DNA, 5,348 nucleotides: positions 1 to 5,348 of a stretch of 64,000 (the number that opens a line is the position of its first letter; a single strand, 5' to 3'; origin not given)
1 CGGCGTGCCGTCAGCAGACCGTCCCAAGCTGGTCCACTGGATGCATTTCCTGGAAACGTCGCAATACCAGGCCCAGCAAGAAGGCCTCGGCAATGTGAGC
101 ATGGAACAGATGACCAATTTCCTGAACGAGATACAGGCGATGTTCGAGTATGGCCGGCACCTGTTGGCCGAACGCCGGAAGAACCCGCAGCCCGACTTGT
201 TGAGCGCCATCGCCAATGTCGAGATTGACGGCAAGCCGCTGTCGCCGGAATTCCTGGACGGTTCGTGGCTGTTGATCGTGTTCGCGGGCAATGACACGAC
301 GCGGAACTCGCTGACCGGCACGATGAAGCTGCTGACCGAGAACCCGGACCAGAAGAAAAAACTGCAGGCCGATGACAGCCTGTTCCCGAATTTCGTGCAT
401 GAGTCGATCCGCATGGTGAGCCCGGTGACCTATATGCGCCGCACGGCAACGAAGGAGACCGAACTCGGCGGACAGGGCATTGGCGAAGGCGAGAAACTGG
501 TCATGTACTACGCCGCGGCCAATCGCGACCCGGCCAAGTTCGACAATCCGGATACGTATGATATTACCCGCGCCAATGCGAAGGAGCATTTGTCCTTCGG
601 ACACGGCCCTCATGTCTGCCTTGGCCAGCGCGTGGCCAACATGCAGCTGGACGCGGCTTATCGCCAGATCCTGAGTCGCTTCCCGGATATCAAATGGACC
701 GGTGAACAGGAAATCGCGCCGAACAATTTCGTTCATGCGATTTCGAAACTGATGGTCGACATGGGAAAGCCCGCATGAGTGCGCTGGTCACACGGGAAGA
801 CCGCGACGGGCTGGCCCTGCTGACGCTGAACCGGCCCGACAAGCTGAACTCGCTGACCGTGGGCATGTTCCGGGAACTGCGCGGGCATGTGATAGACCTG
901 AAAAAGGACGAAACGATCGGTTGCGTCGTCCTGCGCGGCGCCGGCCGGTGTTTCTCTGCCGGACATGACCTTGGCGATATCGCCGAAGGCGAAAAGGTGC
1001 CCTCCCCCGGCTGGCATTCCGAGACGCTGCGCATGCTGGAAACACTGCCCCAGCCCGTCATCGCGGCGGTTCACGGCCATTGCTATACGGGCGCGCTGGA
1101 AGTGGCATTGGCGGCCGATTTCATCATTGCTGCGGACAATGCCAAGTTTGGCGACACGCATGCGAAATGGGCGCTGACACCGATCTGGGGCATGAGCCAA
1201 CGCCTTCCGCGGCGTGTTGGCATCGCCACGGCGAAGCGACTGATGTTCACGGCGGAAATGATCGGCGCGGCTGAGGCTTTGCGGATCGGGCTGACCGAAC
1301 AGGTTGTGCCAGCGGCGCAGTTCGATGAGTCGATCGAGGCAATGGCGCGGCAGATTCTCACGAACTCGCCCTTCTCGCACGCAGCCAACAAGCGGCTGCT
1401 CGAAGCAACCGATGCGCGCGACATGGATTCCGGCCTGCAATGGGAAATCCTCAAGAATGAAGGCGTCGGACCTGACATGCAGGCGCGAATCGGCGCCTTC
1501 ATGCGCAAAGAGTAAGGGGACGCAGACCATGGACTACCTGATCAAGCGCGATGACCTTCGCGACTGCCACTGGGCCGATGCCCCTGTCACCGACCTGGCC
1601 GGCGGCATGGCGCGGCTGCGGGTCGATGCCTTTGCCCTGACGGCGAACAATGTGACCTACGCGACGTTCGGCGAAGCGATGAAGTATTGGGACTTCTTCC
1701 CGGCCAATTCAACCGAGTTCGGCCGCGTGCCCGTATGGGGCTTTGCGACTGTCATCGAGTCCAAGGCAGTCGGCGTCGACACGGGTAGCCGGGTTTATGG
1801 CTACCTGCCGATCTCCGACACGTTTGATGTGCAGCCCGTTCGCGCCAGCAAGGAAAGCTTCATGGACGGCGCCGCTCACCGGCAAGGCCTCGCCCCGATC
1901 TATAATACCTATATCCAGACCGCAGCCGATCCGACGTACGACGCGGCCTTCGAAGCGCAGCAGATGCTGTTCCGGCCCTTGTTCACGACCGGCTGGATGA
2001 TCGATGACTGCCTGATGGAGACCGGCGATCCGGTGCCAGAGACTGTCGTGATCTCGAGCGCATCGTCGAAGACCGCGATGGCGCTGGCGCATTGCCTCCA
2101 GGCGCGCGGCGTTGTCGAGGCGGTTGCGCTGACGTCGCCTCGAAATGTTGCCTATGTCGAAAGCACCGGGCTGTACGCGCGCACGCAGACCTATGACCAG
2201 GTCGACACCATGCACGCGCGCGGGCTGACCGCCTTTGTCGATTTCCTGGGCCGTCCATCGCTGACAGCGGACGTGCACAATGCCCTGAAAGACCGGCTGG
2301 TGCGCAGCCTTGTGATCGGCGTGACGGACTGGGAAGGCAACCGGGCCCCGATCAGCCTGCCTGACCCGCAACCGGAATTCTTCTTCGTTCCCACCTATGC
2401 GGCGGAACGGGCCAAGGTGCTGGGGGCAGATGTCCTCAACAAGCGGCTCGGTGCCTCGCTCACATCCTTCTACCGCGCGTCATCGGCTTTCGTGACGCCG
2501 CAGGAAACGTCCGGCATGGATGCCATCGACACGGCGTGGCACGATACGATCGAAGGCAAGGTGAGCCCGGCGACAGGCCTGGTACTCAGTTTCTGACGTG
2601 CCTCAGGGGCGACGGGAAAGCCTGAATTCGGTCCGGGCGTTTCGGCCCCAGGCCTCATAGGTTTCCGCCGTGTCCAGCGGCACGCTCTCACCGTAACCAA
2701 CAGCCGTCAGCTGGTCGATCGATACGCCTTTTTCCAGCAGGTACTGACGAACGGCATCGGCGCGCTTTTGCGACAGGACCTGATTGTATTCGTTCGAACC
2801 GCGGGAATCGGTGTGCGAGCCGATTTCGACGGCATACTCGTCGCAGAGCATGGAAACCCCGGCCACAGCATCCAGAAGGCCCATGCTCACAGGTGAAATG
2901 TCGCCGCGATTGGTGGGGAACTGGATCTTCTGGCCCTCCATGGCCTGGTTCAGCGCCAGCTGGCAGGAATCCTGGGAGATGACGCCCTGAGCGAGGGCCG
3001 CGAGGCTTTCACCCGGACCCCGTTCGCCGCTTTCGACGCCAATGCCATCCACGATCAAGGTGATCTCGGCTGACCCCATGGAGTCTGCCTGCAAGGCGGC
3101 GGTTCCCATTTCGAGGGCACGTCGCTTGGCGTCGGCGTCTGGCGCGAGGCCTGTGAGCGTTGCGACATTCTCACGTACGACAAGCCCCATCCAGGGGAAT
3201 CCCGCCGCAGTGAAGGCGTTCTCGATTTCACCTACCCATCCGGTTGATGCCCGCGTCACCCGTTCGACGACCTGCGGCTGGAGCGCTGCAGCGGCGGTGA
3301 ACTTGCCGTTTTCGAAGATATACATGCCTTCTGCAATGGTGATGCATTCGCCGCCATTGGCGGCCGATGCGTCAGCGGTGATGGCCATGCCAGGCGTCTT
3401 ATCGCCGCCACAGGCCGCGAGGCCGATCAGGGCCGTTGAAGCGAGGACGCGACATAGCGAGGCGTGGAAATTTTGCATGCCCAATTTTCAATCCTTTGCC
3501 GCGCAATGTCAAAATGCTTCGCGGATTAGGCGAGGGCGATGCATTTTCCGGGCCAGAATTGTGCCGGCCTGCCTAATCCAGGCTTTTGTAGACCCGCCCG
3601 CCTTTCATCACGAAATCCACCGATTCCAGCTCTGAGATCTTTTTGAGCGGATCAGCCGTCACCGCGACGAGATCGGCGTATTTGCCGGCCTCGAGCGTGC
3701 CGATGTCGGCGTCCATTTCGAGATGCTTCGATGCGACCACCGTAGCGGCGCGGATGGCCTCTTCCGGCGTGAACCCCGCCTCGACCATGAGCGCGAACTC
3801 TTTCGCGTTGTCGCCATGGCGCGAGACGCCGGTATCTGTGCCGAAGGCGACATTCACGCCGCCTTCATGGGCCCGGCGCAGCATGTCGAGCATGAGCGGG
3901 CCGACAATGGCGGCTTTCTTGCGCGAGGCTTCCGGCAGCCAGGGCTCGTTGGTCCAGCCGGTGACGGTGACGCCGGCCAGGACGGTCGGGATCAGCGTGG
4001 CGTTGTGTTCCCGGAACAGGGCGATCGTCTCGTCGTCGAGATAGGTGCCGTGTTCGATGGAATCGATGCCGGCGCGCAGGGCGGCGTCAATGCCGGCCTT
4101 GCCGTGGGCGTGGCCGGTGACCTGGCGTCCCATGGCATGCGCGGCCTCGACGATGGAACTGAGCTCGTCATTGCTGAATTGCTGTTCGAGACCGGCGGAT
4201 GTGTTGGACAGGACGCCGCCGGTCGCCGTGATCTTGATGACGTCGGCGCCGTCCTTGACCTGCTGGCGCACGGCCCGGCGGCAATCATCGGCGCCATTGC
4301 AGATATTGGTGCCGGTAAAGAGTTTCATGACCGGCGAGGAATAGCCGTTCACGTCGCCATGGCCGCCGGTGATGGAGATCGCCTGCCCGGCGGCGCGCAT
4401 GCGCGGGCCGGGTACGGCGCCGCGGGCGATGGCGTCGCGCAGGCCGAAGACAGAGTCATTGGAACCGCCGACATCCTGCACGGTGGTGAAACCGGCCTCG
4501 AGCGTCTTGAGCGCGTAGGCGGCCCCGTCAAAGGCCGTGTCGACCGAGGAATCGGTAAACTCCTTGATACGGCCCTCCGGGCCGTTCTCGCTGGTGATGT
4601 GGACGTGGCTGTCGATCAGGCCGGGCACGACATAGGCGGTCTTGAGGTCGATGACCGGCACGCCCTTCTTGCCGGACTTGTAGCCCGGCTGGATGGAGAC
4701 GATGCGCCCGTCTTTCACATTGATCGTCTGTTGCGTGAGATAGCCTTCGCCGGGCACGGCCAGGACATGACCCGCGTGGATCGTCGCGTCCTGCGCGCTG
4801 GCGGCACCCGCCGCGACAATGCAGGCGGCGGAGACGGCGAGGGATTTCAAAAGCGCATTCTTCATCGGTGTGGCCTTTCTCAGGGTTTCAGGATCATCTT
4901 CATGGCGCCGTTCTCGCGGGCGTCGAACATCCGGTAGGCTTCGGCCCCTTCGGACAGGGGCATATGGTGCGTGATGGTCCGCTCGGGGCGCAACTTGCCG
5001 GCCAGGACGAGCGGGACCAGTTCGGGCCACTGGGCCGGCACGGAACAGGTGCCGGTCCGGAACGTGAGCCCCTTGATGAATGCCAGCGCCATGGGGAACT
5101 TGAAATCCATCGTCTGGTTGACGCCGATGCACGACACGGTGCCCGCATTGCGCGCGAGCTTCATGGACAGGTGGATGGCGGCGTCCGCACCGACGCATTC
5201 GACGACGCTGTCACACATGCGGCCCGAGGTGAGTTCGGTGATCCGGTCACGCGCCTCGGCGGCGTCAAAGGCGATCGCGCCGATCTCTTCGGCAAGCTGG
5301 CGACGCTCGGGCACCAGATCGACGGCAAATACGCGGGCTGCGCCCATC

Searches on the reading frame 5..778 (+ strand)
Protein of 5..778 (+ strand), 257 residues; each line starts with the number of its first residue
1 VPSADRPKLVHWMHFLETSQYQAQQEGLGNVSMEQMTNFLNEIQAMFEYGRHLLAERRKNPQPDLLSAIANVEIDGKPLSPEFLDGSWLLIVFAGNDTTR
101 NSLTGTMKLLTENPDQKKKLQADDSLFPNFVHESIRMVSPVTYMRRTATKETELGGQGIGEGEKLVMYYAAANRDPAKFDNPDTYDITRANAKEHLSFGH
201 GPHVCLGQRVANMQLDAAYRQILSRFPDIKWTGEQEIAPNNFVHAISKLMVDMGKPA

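Call 28: search_protein_families(library=pfam, proteins=[window:5-778:+], max_evalue=0.0001)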
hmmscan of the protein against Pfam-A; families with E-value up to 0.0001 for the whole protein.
window:5-778:+ (257 aa): 1 family
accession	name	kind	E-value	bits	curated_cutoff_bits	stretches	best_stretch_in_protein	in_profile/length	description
PF00067.27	p450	-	1.1e-24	87.5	22.8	1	40-226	209-432/462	Cytochrome P450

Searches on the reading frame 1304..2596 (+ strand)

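Call 28: search_protein_families(library=pfam, proteins=[window:1304-2596:+], max_evalue=0.0001)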
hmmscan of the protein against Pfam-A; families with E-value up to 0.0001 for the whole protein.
window:1304-2596:+ (430 aa): 1 family
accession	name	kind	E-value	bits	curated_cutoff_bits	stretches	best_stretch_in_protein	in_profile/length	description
PF11017.14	DUF2855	-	2e-92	311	30.9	1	110-420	1-334/335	Protein of unknown function (DUF2855)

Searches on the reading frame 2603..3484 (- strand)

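Call 28: search_protein_families(library=pfam, proteins=[window:2603-3484:-], max_evalue=0.0001)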
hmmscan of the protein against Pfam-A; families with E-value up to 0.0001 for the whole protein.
window:2603-3484:- (293 aa): 1 family
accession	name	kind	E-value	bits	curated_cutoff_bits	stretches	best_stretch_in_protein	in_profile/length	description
PF00691.25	OmpA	-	8.9e-17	61.7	27.2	1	189-278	2-93/98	OmpA family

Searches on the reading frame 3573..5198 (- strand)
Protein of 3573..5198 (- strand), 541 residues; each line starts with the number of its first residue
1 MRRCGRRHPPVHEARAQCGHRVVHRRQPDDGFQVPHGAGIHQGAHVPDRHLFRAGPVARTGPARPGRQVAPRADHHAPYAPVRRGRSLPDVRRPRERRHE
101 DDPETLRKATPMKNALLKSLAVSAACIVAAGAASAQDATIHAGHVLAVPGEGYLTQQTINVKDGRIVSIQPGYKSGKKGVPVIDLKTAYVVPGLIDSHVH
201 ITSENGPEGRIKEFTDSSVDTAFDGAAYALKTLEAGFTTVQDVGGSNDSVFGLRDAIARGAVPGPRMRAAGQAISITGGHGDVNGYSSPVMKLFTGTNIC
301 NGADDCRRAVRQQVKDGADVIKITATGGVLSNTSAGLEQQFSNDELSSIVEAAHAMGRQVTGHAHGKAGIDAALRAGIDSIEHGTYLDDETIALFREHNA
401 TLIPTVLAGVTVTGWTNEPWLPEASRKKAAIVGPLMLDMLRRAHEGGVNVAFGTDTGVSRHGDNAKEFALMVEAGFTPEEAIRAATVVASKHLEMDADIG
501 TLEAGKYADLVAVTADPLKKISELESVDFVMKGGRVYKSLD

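Call 28: search_protein_families(library=pfam, proteins=[window:3573-5198:-], max_evalue=0.0001)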
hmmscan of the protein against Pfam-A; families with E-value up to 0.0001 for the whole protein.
window:3573-5198:- (541 aa): 2 families
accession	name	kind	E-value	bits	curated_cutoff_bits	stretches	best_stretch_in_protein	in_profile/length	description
PF01979.26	Amidohydro_1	-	1.3e-55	189.5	25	1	189-536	1-344/345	Amidohydrolase family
PF07969.17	Amidohydro_3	-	1.1e-15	58.6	29.7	1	305-536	224-470/472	Amidohydrolase family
